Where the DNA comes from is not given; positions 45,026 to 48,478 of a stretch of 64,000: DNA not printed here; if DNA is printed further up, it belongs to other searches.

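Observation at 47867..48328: Cyanophycin synthetase carries an in-frame C-terminal SET-domain methyltransferase module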

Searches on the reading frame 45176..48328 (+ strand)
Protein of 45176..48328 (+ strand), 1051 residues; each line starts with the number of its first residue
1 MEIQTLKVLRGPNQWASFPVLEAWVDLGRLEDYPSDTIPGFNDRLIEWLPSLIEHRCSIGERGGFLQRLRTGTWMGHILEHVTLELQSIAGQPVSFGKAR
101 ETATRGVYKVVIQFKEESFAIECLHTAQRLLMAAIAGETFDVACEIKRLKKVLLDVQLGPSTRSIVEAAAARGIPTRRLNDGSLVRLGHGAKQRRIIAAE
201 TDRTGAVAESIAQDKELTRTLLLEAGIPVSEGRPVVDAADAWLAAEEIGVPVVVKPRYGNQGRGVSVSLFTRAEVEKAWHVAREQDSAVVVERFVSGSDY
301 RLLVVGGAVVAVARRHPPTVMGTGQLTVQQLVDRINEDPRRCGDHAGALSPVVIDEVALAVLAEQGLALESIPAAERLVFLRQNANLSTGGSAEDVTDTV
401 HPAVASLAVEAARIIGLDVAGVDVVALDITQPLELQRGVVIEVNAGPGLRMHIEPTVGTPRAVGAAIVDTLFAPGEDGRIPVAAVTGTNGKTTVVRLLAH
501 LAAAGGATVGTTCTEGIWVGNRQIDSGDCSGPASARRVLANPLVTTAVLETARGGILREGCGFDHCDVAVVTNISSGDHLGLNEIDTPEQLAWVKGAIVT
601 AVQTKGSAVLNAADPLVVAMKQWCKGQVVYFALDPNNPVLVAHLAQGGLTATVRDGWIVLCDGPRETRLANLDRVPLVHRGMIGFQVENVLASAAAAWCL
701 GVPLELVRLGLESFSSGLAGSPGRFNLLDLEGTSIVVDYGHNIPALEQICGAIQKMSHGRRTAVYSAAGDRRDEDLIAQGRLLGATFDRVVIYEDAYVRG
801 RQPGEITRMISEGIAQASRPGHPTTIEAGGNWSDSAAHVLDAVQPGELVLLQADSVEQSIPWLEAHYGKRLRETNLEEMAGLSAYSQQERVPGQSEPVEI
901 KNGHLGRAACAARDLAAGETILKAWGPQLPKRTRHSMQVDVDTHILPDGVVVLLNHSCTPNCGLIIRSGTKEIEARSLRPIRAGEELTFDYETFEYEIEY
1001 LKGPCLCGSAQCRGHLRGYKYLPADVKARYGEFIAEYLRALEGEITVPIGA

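Call 3: search_protein_families(library=pfam, proteins=[window:45176-48328:+], max_evalue=0.01)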
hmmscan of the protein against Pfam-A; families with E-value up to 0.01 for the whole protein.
window:45176-48328:+ (1051 aa): 12 families
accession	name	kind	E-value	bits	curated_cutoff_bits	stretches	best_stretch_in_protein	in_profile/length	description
PF18921.5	Cyanophycin_syn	-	1.7e-39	134.8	27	1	24-134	3-113/115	Cyanophycin synthase-like N-terminal domain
PF08245.18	Mur_ligase_M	-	7.8e-17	62.3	24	1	485-697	1-200/200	Mur ligase middle domain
PF08443.16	RimK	-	2.4e-13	50.6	21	2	212-316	1-106/188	RimK-like ATP-grasp domain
PF00856.33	SET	-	3.5e-11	43.9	22.4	1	910-991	5-104/105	SET domain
PF02875.26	Mur_ligase_C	-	1.7e-10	42.3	28.4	1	723-851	1-123/127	Mur ligase, glutamate ligase domain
PF02222.28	ATP-grasp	-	9.7e-07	29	27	1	222-296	3-77/179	ATP-grasp domain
PF02786.22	CPSase_L_D2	-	1.2e-06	28.6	19.8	1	214-297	1-91/211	Carbamoyl-phosphate synthase L chain, ATP binding domain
PF07478.18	Dala_Dala_lig_C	-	0.00016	21.7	24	1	245-307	32-93/204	D-ala D-ala ligase C-terminus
PF14397.11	ATPgrasp_ST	-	0.0011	18.6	31.4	0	212-271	19-82/278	Sugar-transfer associated ATP-grasp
PF16292.10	DUF4938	-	0.0013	18.6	32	0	532-576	208-252/302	Domain of unknown function (DUF4938)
PF13549.11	ATP-grasp_5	-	0.0015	18.4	27.6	1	218-280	15-82/221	ATP-grasp domain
PF01071.24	GARS_A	-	0.0067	16.7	27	0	214-304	2-98/194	Phosphoribosylglycinamide synthetase, ATP-grasp (A) domain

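Call 4: search_protein_families(library=ncbifam, proteins=[window:45176-48328:+], max_evalue=0.01)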
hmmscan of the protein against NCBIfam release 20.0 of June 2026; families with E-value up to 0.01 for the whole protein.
window:45176-48328:+ (1051 aa): 60 families (the best 25 are shown)
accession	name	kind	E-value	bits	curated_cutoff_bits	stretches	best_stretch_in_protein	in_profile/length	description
NF010623.0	PRK14016.1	subfamily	0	1188.4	877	1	1-865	1-862/871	cyanophycin synthetase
TIGR02068.2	cya_phycin_syn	equivalog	0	1055.4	850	1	3-864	2-859/862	cyanophycin synthetase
NF002688.0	PRK02471.1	equivalog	8.4e-60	203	425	1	161-473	434-753/756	bifunctional glutamate--cysteine ligase GshA/glutathione synthetase GshB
TIGR03103.1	trio_acet_GNAT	equivalog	2.9e-56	191.1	569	1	156-455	238-529/547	N-acetylglutaminylglutamine synthetase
TIGR01435.1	glu_cys_lig_rel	equivalog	3.3e-38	131.4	656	1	198-472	453-719/719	bifunctional glutamate--cysteine ligase/glutathione synthetase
TIGR01085.1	murE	subfamily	4.1e-28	98.5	257.3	1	479-851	84-443/472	UDP-N-acetylmuramyl-tripeptide synthetase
NF001126.0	PRK00139.1-4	equivalog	2.7e-25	88.8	373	1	473-817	97-425/486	UDP-N-acetylmuramoyl-L-alanyl-D-glutamate--2,6-diaminopimelate ligase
NF001124.0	PRK00139.1-2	equivalog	6.9e-24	84.4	476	1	459-850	91-463/500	UDP-N-acetylmuramoyl-L-alanyl-D-glutamate--2,6-diaminopimelate ligase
NF008896.0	PRK11929.1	equivalog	1.2e-23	83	1023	1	479-818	111-443/965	bifunctional UDP-N-acetylmuramoyl-L-alanyl-D-glutamate--2,6-diaminopimelate ligase MurE/UDP-N-acetylmuramoyl-tripeptide--D-alanyl-D-alanine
TIGR00768.1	rimK_fam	subfamily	3.5e-19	69.2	143.4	2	212-315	85-193/276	RimK family alpha-L-glutamate ligase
NF053645.1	pMurC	equivalog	2.6e-18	66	560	2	481-636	103-248/492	pseudomurein biosynthesis peptide ligase pMurC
NF001123.0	PRK00139.1-1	equivalog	3.9e-18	65.4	586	1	479-819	106-435/493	UDP-N-acetylmuramoyl-L-alanyl-D-glutamate--2,6-diaminopimelate ligase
NF010628.0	PRK14022.1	equivalog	1.4e-13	50.5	536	1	479-816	110-424/483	UDP-N-acetylmuramoyl-L-alanyl-D-glutamate--L-lysine ligase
NF002378.0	PRK01372.1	subfamily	1.5e-13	50.2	243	1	204-314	90-198/305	D-alanine--D-alanine ligase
TIGR02144.1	LysX_arch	equivalog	2.6e-13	49.7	275.6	1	211-315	84-193/281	lysine biosynthesis protein LysX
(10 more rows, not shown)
